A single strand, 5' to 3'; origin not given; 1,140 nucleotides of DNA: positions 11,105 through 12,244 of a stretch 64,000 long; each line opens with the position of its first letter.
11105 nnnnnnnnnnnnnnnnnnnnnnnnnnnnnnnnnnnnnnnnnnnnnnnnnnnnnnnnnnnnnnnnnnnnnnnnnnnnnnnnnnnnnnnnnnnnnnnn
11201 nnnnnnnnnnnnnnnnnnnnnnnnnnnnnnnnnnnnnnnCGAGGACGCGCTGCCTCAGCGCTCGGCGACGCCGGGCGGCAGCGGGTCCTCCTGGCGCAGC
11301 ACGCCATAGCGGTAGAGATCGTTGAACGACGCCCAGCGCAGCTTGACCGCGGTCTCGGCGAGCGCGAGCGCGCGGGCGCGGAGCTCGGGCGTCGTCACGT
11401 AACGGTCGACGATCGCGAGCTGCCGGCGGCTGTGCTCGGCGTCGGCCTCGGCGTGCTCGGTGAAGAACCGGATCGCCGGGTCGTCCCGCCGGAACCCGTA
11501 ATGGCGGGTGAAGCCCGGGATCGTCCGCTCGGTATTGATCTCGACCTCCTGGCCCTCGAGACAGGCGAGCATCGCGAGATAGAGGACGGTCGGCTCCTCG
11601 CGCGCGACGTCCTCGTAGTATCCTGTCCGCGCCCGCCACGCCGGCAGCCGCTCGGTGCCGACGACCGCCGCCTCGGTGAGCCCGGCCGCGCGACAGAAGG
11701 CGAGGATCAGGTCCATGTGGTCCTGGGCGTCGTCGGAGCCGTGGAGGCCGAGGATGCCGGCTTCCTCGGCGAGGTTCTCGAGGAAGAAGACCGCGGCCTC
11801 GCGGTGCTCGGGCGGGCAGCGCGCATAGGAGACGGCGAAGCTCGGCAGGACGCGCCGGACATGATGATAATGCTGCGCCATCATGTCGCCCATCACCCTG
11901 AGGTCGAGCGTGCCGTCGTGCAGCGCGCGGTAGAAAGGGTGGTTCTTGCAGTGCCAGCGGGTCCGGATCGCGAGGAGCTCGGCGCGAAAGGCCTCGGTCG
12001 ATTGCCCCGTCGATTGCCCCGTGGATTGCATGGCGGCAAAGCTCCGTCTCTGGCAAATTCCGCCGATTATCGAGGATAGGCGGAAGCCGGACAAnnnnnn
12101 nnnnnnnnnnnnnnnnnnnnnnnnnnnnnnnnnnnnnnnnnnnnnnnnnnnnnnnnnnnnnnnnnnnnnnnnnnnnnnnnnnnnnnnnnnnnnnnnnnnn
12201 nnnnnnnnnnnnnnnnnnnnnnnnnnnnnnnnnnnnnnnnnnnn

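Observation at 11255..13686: Candidate undescribed pathway: CADD-like diiron enzyme without self-sacrifice residues, paired with an acyl-CoA ligase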

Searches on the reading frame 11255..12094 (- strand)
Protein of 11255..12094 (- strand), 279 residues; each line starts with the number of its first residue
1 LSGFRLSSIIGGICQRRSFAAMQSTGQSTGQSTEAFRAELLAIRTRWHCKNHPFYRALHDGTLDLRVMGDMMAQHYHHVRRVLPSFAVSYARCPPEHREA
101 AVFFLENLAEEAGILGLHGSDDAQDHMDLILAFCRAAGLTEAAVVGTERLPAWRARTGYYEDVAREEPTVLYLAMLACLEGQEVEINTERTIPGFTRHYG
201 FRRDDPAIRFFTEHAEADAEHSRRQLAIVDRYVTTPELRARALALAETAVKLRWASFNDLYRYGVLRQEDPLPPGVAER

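Call 3: search_protein_families(library=pfam, proteins=[window:11255-12094:-], max_evalue=0.01)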
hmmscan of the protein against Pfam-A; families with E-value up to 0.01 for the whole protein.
window:11255-12094:- (279 aa): 2 families
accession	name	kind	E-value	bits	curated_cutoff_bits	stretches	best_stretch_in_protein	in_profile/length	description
PF14518.11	Haem_oxygenas_2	-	1.1e-19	71.3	28.9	1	72-254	4-177/177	Iron-containing redox enzyme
PF03070.21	TENA_THI-4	-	2.5e-15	57.3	22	1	47-186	8-136/210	TENA/THI-4/PQQC family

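Call 4: search_protein_families(library=ncbifam, proteins=[window:11255-12094:-], max_evalue=0.01)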
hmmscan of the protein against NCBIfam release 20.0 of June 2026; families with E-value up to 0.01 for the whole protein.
window:11255-12094:- (279 aa): 2 families
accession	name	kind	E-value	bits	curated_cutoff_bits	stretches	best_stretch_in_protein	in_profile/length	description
TIGR04305.1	fol_rel_CADD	subfamily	1.7e-20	73.5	200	1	47-259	12-209/212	CADD family putative folate metabolism protein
TIGR02111.1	PQQ_syn_pqqC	equivalog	2.6e-08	33.6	240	1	32-261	2-221/239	pyrroloquinoline-quinone synthase PqqC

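Call 5: search_solved_structures(query=window:11255-12094:-, max_evalue=1, show_alignments=4)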
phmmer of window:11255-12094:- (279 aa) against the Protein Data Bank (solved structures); distinct sequences matched with E-value up to 1: 14.
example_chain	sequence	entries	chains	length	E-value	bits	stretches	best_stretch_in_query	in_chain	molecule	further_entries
9pj4_A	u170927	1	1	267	1.3e-15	60.7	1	35-260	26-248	4-aminobenzoate synthase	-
8va9_A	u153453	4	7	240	3.7e-10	42.8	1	42-232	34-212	4-aminobenzoate synthase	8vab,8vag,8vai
1rcw_A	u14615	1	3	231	4e-10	42.8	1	43-232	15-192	CT610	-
5vrc_A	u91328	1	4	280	5.8e-06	29.1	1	32-262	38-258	Bifunctional coenzyme PQQ synthesis protein C/D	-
5vrd_D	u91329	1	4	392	1.5e-05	27.7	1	32-262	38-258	Bifunctional coenzyme PQQ synthesis protein C/D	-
4lqx_A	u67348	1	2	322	0.00087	22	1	50-241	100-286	TENA/THI-4 domain-containing protein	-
3hnh_A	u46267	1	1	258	0.00098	21.8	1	32-260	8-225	Pyrroloquinoline-quinone synthase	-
3hml_A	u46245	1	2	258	0.0011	21.6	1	32-260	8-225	Pyrroloquinoline-quinone synthase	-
1otw_A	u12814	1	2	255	0.0012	21.5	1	32-260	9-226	Coenzyme PQQ synthesis protein C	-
1otv_A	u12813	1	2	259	0.0012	21.5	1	32-260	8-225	Coenzyme PQQ synthesis protein C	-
3hlx_A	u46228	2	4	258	0.0015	21.2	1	32-260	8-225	Pyrroloquinoline-quinone synthase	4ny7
8tl7_A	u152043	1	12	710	0.46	13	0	202-249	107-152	Computationally designed protein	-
2a6b_A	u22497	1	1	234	0.82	12.2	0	44-88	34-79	hypothetical protein spr0628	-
1z72_A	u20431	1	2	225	0.85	12.2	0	45-88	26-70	transcriptional regulator, putative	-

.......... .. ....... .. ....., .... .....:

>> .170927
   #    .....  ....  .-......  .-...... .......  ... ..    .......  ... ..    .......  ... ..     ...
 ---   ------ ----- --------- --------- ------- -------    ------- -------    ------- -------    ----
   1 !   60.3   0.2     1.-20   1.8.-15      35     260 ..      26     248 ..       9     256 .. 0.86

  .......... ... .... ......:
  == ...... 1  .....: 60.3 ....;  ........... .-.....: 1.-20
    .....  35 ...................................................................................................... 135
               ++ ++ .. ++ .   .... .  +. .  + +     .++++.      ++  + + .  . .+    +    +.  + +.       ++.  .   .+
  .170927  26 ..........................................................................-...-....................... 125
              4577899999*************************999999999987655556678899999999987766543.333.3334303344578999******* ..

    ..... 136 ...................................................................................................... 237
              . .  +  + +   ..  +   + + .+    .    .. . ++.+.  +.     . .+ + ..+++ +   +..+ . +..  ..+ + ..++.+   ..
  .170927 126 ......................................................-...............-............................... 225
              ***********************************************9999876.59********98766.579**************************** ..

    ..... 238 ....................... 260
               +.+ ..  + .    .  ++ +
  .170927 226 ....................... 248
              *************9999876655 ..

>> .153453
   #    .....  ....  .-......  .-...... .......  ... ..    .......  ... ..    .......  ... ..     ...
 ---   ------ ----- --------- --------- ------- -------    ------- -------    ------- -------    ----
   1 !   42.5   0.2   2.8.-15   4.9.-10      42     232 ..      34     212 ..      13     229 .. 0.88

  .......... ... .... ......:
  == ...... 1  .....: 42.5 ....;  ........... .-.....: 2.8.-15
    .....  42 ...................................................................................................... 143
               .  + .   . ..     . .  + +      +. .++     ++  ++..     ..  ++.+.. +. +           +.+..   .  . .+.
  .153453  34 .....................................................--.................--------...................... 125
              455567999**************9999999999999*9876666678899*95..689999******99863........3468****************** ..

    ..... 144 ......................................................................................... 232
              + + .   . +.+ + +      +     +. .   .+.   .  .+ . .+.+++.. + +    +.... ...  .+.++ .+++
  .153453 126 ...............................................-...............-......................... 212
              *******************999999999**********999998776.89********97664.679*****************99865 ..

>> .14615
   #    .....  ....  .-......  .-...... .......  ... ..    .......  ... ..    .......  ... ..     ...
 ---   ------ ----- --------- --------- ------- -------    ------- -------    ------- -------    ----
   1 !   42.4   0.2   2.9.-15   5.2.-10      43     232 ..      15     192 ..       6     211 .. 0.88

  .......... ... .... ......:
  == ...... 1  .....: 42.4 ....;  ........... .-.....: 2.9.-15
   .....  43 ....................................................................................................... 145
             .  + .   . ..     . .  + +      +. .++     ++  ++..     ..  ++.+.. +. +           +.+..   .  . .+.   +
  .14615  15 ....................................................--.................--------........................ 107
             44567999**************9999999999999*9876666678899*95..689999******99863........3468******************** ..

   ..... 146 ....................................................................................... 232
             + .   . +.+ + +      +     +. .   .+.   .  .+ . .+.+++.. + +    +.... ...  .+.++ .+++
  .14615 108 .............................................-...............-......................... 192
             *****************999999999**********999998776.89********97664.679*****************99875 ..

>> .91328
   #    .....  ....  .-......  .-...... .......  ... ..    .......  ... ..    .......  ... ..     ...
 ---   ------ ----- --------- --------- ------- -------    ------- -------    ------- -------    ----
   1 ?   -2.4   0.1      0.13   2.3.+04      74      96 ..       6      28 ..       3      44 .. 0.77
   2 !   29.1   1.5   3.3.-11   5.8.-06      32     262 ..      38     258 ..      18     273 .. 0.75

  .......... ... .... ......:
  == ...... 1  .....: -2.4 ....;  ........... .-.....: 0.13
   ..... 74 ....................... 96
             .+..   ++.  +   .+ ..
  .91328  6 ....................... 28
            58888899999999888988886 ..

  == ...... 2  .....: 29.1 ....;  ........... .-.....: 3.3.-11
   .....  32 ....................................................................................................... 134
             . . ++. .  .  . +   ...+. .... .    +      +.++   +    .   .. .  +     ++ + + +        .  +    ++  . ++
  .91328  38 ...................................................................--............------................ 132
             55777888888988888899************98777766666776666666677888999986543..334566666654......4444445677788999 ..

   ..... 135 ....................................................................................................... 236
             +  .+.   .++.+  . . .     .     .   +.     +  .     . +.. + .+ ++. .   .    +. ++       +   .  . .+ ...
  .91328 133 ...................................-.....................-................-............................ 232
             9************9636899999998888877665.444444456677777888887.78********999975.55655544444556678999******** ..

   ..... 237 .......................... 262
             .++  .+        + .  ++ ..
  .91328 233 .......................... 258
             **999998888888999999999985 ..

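Call 7: find_homologous_proteins(query=window:11255-12031:-, max_evalue=0.00001)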
Query window:11255-12031:- (258 aa): 315 proteins with E <= 0.00001 among 6652 candidates; the best 120 are listed.
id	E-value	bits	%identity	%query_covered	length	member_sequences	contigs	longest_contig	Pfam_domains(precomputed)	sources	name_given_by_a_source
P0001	1.8e-156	537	94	97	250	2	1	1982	PF03070.22,PF14518.12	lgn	-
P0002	2.2e-126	439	78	95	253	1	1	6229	PF03070.22,PF14518.12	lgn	-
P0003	1.1e-113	397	66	98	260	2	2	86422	PF03070.22,PF14518.12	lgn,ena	-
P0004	9.2e-110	384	71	93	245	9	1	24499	PF03070.22,PF14518.12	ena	-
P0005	3.6e-80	287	52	98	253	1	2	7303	PF03070.22,PF14518.12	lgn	-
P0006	2.2e-76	275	52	93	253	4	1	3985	PF03070.22,PF14518.12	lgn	-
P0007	2.3e-76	275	51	98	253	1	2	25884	PF03070.22,PF14518.12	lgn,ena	-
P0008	9.0e-76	273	53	92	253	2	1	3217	PF03070.22,PF14518.12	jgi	jgi:pyrroloquinoline quinone (PQQ) biosynthesis protein C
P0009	1.6e-75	272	53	93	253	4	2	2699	PF03070.22,PF14518.12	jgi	jgi:pyrroloquinoline-quinone synthase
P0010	1.8e-75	272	55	92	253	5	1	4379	PF03070.22,PF14518.12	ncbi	-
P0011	3.4e-75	271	55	92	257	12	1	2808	PF03070.22,PF14518.12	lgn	-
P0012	3.7e-75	271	55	92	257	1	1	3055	PF03070.22,PF14518.12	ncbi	-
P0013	4.2e-75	271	53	92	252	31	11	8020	PF03070.22,PF14518.12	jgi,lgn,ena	jgi:pyrroloquinoline-quinone synthase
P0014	1.2e-74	269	53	93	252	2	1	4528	PF03070.22,PF14518.12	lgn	-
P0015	1.5e-74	269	52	99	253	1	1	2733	PF03070.22,PF14518.12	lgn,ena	-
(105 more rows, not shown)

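Call 9: find_related_loci(query=A1, collection=genome_contigs, flank=8000)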
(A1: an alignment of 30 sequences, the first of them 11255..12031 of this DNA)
Query A1 (258 aa) in genome_contigs; peptide patterns used: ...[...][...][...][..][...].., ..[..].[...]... (x = any residue, [..] = any of these).
182 stretches matched a pattern; 164 encode a relative of the query (tblastn E <= 1e-3); the best 80 are kept; 80 distinct loci.
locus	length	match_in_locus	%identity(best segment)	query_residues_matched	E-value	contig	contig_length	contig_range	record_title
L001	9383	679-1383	52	19-255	1e-77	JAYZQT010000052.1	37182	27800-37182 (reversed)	MAG: Pseudomonadota bacterium isolate XB_MAG43 DB_MAG43_0052, whole genome shotgun sequence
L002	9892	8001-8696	52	19-252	2e-77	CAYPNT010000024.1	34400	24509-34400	MAG TPA_asm: uncultured Rhodospirillaceae bacterium isolate SRP077602_co4_777 genome assembly, contig: NODE_1931_length_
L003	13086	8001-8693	51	19-251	7e-77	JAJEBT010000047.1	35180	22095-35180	MAG: Alphaproteobacteria bacterium isolate jk18x9bins.50 k141_324679, whole genome shotgun sequence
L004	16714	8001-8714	51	17-256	6e-77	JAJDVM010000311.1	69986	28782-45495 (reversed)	MAG: Defluviicoccus sp. isolate jk18x22bins.41 k141_606906, whole genome shotgun sequence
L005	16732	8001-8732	52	11-256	2e-76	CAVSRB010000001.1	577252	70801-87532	MAG: uncultured Alphaproteobacteria bacterium isolate MFD05684.bin.2.206 genome assembly, contig: contig_29435, whole ge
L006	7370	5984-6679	51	19-252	4e-76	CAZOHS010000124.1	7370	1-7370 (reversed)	MAG TPA_asm: uncultured Rhodospirillaceae bacterium isolate SRP092796_co6_81 genome assembly, contig: NODE_19188_length_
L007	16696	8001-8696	52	19-252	3e-76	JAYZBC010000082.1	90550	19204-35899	MAG: Pseudomonadota bacterium isolate XB_MAG1198 DB_MAG1198_0082, whole genome shotgun sequence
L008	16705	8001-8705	50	19-255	3e-76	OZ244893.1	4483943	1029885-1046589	MAG: Alphaproteobacteria bacterium isolate 8d260e76-c7c9-464a-a4bf-10cd05cc896f genome assembly, chromosome: 1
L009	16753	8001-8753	48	1-256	7e-76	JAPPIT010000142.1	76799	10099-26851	MAG: Defluviicoccus sp. isolate RHO2_bin_2 NODE_557_length_76799_cov_54.526595, whole genome shotgun sequence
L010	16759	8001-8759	48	2-256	5e-76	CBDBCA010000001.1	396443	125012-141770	MAG: Alphaproteobacteria bacterium isolate 48c0c1bc-ee5b-4fda-b559-4fcb29a961b4 genome assembly, contig: contig_1, whole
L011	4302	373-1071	51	22-256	3e-75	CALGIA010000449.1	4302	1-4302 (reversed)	MAG TPA_asm: uncultured Rhodospirillaceae bacterium isolate ERR2206756_bin.142_CONCOCT_v1.1_MAG genome assembly, contig:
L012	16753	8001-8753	48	1-256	7e-75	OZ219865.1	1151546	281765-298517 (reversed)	MAG: Alphaproteobacteria bacterium isolate 558767b7-c9c4-4971-8057-2abcdc083aa7 genome assembly, chromosome: 1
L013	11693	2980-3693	50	17-256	8e-75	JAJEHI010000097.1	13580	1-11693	MAG: Defluviicoccus sp. isolate p16x60bins.37 k141_95708, whole genome shotgun sequence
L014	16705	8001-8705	53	19-255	7e-75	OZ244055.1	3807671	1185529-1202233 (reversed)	MAG: Alphaproteobacteria bacterium isolate 704cdb66-9897-4ec8-b8cd-f14a69034c9a genome assembly, chromosome: 1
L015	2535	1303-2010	49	19-256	2e-76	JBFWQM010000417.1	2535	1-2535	MAG: Rhodospirillaceae bacterium isolate CA_2019_TPBF_183 NODE_159672_length_2535_cov_5.546927_TPBF, whole genome shotgu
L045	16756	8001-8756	46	2-256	2e-68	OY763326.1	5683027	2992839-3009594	MAG: Alphaproteobacteria bacterium isolate a2cc6ff1-66e2-439d-8a67-f3e3a687b116 genome assembly, chromosome: 1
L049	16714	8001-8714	48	17-255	5e-68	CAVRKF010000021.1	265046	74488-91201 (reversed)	MAG: uncultured Alphaproteobacteria bacterium isolate MFD05512.bin.2.51 genome assembly, contig: contig_8855, whole geno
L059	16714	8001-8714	45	17-256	3e-66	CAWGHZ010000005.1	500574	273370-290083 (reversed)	MAG: uncultured Alphaproteobacteria bacterium isolate MFD02416.bin.3.171 genome assembly, contig: contig_61264, whole ge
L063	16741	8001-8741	46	6-256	2e-65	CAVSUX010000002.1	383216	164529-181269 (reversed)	MAG: uncultured Alphaproteobacteria bacterium isolate MFD05513.bin.2.149 genome assembly, contig: contig_14774, whole ge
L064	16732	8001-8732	45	11-256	4e-65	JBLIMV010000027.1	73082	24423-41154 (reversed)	MAG: Paracoccaceae bacterium isolate 3300053785_58 Ga0535658_0000353, whole genome shotgun sequence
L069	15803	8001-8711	46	18-255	2e-64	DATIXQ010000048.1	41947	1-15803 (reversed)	MAG TPA_asm: Stellaceae bacterium isolate SMAG_U15253 k141_2560062, whole genome shotgun sequence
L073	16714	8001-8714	46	18-256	1e-63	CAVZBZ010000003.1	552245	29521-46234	MAG: uncultured Alphaproteobacteria bacterium isolate MFD00991.bin.1.150 genome assembly, contig: contig_23917, whole ge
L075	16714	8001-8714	44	17-256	3e-63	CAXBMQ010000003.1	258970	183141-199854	MAG TPA_asm: uncultured Rhodospirillaceae bacterium isolate ERR2762121_concoct_63 genome assembly, contig: ERZ3421540.98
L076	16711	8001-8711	46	18-256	3e-63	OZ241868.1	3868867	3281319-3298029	MAG: Alphaproteobacteria bacterium isolate b4ae9bc1-5738-42e5-b173-7ca6ead8d003 genome assembly, chromosome: 1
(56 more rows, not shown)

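Call 11: find_encoding_contigs(protein=P0003, flank=8000, max_places=3)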
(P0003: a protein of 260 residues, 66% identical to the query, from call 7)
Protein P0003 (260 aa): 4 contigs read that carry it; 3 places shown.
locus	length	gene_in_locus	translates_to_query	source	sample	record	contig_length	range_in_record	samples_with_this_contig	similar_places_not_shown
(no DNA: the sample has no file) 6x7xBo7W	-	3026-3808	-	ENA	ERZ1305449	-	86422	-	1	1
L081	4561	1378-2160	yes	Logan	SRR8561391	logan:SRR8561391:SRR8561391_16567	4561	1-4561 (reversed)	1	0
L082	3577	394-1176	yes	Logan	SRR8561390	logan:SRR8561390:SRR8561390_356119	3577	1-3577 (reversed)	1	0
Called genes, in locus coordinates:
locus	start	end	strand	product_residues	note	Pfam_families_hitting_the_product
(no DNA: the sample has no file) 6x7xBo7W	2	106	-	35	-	?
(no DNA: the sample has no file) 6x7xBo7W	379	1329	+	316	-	PF16868:NMT1_3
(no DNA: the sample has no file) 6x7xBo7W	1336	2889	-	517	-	PF00501:AMP-binding, PF13193:AMP-binding_C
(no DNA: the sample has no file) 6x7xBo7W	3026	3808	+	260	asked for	PF03070:TENA_THI-4, PF14518:Haem_oxygenas_2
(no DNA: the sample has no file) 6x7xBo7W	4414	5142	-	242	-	-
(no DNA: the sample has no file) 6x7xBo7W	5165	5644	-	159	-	PF01668:SmpB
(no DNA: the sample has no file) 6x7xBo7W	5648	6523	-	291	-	PF00701:DHDPS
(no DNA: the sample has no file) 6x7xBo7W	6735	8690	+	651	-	PF01464:SLT, PF27553:SLT_superhelical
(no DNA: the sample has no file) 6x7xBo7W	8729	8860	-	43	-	-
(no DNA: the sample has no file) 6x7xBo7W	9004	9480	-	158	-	-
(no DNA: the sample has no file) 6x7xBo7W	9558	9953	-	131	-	-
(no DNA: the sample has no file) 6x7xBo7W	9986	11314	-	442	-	PF13191:AAA_16, PF24883:NPHP3_N (weak)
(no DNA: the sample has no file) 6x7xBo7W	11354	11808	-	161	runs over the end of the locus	PF00536:SAM_1, PF07647:SAM_2, PF00211:Guanylate_cyc (weak)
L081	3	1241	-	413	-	?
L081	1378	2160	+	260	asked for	PF03070:TENA_THI-4, PF14518:Haem_oxygenas_2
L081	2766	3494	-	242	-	-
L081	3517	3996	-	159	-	PF01668:SmpB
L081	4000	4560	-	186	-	?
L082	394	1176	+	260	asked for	PF03070:TENA_THI-4, PF14518:Haem_oxygenas_2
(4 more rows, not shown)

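Call 12: find_encoding_contigs(protein=P0004, flank=8000, max_places=3)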
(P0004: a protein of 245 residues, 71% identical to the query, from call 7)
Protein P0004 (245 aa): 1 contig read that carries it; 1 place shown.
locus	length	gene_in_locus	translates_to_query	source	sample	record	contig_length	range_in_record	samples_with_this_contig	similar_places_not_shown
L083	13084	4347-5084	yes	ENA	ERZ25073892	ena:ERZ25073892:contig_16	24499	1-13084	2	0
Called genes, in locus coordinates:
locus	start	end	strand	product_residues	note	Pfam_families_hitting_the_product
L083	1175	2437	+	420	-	PF00872:Transposase_mut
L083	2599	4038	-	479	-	PF05598:DUF772 (weak), PF01609:DDE_Tnp_1, PF13751:DDE_Tnp_1_6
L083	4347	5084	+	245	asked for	PF03070:TENA_THI-4, PF14518:Haem_oxygenas_2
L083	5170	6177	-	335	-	PF00296:Bac_luciferase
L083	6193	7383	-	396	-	PF07687:M20_dimer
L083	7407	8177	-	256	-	PF00106:adh_short, PF08659:KR, PF13561:adh_short_C2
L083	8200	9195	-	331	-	PF14226:DIOX_N, PF03171:2OG-FeII_Oxy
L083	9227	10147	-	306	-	PF00892:EamA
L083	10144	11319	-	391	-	PF00355:Rieske, PF00848:Ring_hydroxyl_A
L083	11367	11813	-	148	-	-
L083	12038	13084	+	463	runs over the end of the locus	PF06782:UPF0236 (weak)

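Call 13: find_encoding_contigs(protein=P0002, flank=8000, max_places=3)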
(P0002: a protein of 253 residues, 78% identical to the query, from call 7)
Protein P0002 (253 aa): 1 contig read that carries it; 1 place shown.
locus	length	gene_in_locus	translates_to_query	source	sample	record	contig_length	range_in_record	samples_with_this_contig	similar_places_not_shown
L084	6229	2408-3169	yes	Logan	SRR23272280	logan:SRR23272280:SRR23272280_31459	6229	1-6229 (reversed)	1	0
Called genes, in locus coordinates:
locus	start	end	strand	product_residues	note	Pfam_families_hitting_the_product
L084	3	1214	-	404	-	?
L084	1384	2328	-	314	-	PF00106:adh_short, PF01370:Epimerase (weak), PF08659:KR, PF13561:adh_short_C2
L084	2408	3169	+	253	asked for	PF03070:TENA_THI-4, PF14518:Haem_oxygenas_2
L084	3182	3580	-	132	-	PF00903:Glyoxalase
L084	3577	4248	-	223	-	PF00174:Oxidored_molyb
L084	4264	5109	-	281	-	PF01135:PCMT, PF02353:CMAS (weak), PF13489:Methyltransf_23, PF01209:Ubie_methyltran, PF13847:Methyltransf_31, PF08241:Methyltransf_11, PF08242:Methyltransf_12, PF13649:Methyltransf_25, +1 more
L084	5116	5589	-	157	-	PF01668:SmpB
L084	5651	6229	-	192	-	?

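Call 34: search_protein_representatives(protein=window:11255-12031:-)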
Query: 258 residues. Proteins with E-value up to 0.001 (for the whole library): 434; up to 1e-10: 106; up to 1e-30: 14. The best 150 are listed.
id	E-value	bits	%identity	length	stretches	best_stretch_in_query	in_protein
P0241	3.5e-69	249.5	48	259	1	12-256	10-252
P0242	1.9e-64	233.9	47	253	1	5-256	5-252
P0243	9.1e-59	215.3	48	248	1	17-248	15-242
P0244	7.0e-57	209.1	45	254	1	16-255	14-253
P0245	3.8e-50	187.1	41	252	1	11-255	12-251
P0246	8.4e-49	182.7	43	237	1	13-251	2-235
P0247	5.4e-44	166.9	41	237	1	17-252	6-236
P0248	9.0e-44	166.2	40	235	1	16-252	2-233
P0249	1.0e-37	146.3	38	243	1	9-241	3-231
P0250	3.2e-37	144.8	50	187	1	110-256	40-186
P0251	2.3e-35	138.7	35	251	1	14-253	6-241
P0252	1.5e-33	132.7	39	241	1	17-242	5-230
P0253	4.6e-33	131.1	42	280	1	17-191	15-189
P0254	8.7e-33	130.2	40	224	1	18-186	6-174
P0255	3.0e-30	121.9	45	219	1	15-170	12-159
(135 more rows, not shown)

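Call 35: search_protein_families(library=pfam, proteins=[L084:1384-2328:-, L081:2766-3494:-], max_evalue=0.001)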
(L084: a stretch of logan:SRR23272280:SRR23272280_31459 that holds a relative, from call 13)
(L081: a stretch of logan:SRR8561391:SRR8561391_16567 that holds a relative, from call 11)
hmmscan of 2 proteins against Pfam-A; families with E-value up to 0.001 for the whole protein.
L084:1384-2328:- (314 aa): 4 families
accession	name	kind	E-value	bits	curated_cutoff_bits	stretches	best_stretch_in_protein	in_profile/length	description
PF13561.12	adh_short_C2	-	3.9e-41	141.6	27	1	17-254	6-228/236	Enoyl-(Acyl carrier protein) reductase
PF00106.31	adh_short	-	8e-41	140.1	26.6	1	8-216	1-190/195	short chain dehydrogenase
PF08659.16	KR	-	2.3e-12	47.7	22.6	1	10-182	3-158/180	KR domain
PF01370.27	Epimerase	-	9.6e-06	25.6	20.9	1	10-141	1-104/240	NAD dependent epimerase/dehydratase family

L081:2766-3494:- (242 aa): 0 families

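Call 36: predict_structure(alignment_id=A2)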
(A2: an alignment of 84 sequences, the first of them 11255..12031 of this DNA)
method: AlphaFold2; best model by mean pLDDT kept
length: 258 residues; sequences in the alignment: 84
mean_pLDDT: 95.7   pTM: 0.90
mean pLDDT of the five models: 95.7, 95.5, 95.4, 95.2, 95.0
residues with pLDDT >= 90: 240; 70-90: 10; 50-70: 8; < 50: 0
segments of 3 or more residues with pLDDT < 50: none
pLDDT, mean of each block of 10 residues (from residue 1): 66 98 98 98 98 98 96 97 96 91 96 99 98 98 98 98 98 99 98 96 98 98 99 98 94 82
secondary structure, 60 per line:
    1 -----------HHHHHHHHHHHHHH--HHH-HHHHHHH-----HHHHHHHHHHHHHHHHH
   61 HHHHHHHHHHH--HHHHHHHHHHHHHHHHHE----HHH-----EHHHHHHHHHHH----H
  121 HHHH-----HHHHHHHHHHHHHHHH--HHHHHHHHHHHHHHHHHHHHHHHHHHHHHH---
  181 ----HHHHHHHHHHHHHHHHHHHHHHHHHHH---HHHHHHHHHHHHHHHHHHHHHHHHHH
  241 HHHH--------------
elements in order: H12-25 H32-38 H44-71 H74-90 H105-115 H120-124 H130-145 H148-177 H185-211 H215-244
